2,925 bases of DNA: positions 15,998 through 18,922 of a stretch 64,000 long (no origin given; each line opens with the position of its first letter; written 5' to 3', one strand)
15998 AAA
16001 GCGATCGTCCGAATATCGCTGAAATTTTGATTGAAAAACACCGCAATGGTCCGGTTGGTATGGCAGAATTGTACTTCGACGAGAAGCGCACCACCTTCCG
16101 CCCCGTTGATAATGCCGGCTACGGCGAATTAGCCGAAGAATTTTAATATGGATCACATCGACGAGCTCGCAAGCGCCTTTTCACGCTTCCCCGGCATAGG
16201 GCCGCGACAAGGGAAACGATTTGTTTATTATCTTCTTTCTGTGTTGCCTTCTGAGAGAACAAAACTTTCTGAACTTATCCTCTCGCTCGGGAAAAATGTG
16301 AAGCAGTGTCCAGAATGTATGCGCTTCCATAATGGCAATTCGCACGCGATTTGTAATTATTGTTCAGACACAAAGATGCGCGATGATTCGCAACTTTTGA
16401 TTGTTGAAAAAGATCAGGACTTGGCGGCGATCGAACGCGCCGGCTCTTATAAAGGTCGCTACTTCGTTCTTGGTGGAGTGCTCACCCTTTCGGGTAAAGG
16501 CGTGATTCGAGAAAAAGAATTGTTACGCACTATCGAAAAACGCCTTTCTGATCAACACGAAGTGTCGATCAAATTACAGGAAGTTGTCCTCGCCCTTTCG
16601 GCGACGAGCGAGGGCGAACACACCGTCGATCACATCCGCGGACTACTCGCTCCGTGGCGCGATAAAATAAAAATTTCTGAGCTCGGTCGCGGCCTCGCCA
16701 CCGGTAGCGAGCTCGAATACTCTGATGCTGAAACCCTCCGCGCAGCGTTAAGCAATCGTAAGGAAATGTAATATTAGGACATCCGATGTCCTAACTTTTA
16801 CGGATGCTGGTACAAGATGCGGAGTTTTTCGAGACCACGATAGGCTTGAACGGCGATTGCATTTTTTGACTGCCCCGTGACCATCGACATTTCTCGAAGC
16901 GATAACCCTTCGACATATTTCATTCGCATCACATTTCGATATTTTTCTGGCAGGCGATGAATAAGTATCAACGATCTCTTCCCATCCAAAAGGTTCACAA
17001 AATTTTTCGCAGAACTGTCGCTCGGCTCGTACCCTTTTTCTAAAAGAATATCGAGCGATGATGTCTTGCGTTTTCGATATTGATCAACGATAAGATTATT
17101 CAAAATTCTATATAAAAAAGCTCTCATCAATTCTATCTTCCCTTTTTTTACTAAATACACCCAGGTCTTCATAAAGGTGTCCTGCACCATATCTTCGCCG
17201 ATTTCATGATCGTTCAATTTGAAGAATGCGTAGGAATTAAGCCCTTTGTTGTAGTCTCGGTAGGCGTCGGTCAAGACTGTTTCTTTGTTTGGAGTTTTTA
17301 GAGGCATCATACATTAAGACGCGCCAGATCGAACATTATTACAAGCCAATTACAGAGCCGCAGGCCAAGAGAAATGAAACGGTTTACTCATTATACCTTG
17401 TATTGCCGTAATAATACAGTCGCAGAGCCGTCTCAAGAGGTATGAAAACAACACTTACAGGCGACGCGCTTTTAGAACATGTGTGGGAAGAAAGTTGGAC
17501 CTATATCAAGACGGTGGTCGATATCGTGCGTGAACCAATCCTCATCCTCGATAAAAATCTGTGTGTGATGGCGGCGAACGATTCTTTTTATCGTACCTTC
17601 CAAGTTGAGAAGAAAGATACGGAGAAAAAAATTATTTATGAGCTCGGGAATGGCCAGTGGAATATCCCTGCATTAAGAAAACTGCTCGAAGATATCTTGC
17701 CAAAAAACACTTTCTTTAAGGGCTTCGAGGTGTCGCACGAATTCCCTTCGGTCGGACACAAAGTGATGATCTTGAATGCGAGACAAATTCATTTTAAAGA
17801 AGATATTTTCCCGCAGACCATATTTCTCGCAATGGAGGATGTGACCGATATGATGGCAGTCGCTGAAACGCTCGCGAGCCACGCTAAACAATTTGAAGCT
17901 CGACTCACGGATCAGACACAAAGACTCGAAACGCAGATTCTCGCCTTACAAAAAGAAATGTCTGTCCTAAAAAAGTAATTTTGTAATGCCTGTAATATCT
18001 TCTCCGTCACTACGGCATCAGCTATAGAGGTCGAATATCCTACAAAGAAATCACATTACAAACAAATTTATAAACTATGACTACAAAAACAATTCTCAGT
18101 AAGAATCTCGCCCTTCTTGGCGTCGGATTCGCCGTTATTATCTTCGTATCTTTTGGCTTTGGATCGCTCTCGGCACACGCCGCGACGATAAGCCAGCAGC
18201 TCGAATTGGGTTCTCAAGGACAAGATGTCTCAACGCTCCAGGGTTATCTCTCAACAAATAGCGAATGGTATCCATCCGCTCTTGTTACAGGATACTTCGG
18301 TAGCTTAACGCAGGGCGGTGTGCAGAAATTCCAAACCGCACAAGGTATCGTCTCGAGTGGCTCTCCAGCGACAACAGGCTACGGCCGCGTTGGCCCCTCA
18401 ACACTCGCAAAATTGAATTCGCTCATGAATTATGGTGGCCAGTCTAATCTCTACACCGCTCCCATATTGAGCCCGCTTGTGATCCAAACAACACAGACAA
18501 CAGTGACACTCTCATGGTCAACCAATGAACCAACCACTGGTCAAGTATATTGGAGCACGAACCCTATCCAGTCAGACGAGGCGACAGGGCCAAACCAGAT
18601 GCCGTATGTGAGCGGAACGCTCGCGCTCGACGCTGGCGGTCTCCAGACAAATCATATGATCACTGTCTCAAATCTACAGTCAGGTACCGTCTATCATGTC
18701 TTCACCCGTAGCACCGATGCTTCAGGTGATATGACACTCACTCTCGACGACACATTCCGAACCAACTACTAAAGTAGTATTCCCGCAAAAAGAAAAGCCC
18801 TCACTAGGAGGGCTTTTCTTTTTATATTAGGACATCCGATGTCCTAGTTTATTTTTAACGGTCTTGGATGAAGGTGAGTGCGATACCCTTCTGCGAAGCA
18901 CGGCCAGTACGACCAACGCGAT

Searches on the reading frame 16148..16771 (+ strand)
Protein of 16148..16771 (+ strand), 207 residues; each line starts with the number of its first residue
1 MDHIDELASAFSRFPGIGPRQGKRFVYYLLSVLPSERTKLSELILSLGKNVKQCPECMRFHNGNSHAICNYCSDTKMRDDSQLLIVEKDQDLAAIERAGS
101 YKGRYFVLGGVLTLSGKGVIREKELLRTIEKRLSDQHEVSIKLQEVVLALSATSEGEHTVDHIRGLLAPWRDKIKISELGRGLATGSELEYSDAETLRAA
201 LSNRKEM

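Call 78: search_protein_families(library=pfam, proteins=[window:16148-16771:+], max_evalue=0.01)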
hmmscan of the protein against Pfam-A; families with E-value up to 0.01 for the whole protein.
window:16148-16771:+ (207 aa): 4 families
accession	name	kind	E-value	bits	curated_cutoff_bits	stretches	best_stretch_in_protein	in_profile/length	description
PF13662.12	Toprim_4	-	7.3e-14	52.2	25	1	81-168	1-75/85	Toprim domain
PF01751.28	Toprim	-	8.5e-09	35.9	23.1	1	83-177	2-94/96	Toprim domain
PF21175.2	RecR_C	-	7.8e-07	28.8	22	1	182-205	1-24/24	RecR, C-terminal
PF21176.3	RecR_HhH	-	1.7e-05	25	27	1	4-44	1-41/45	RecR, helix-hairpin-helix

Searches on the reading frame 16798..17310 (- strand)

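Call 78: search_protein_families(library=pfam, proteins=[window:16798-17310:-], max_evalue=0.01)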
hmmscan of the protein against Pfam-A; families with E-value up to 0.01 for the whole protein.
window:16798-17310:- (170 aa): 3 families
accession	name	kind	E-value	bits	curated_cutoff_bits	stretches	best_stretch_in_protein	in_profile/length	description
PF08281.18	Sigma70_r4_2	-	2.1e-09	37.3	25.7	1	116-163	7-54/54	Sigma-70, region 4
PF04542.20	Sigma70_r2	-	6.1e-08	32.8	24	1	17-82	2-69/71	Sigma-70 region 2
PF04545.22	Sigma70_r4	-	0.00096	19.1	24.1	1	117-164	2-49/50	Sigma-70, region 4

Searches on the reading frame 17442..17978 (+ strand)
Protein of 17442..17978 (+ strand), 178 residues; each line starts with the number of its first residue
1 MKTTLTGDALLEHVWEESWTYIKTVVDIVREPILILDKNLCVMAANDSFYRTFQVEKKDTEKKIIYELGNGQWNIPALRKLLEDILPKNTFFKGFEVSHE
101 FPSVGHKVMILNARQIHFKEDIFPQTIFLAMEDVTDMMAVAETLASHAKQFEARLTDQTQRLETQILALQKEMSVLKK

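Call 78: search_protein_families(library=pfam, proteins=[window:17442-17978:+], max_evalue=0.01)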
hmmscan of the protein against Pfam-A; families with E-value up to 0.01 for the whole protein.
window:17442-17978:+ (178 aa): 1 family
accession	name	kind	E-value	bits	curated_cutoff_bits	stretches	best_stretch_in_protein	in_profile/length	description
PF13426.13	PAS_9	-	0.0043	17.7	27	1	31-136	2-103/103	PAS domain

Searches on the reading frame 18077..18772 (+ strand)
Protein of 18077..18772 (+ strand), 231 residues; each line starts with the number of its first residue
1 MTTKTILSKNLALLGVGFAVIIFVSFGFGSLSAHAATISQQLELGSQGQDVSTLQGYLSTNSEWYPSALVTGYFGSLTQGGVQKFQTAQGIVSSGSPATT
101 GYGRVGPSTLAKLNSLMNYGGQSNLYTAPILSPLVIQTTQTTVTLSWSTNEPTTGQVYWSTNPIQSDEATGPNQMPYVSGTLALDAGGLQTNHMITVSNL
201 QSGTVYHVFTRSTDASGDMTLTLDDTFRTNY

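Call 78: search_protein_families(library=pfam, proteins=[window:18077-18772:+], max_evalue=0.01)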
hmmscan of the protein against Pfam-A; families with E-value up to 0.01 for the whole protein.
window:18077-18772:+ (231 aa): 2 families
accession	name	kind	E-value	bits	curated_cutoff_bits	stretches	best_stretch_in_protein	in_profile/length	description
PF01471.23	PG_binding_1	-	8.3e-08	32.7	23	1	47-113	1-57/57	Putative peptidoglycan binding domain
PF16656.11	Pur_ac_phosph_N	-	2.2e-06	28.6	30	1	136-209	8-77/93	Purple acid Phosphatase, N-terminal domain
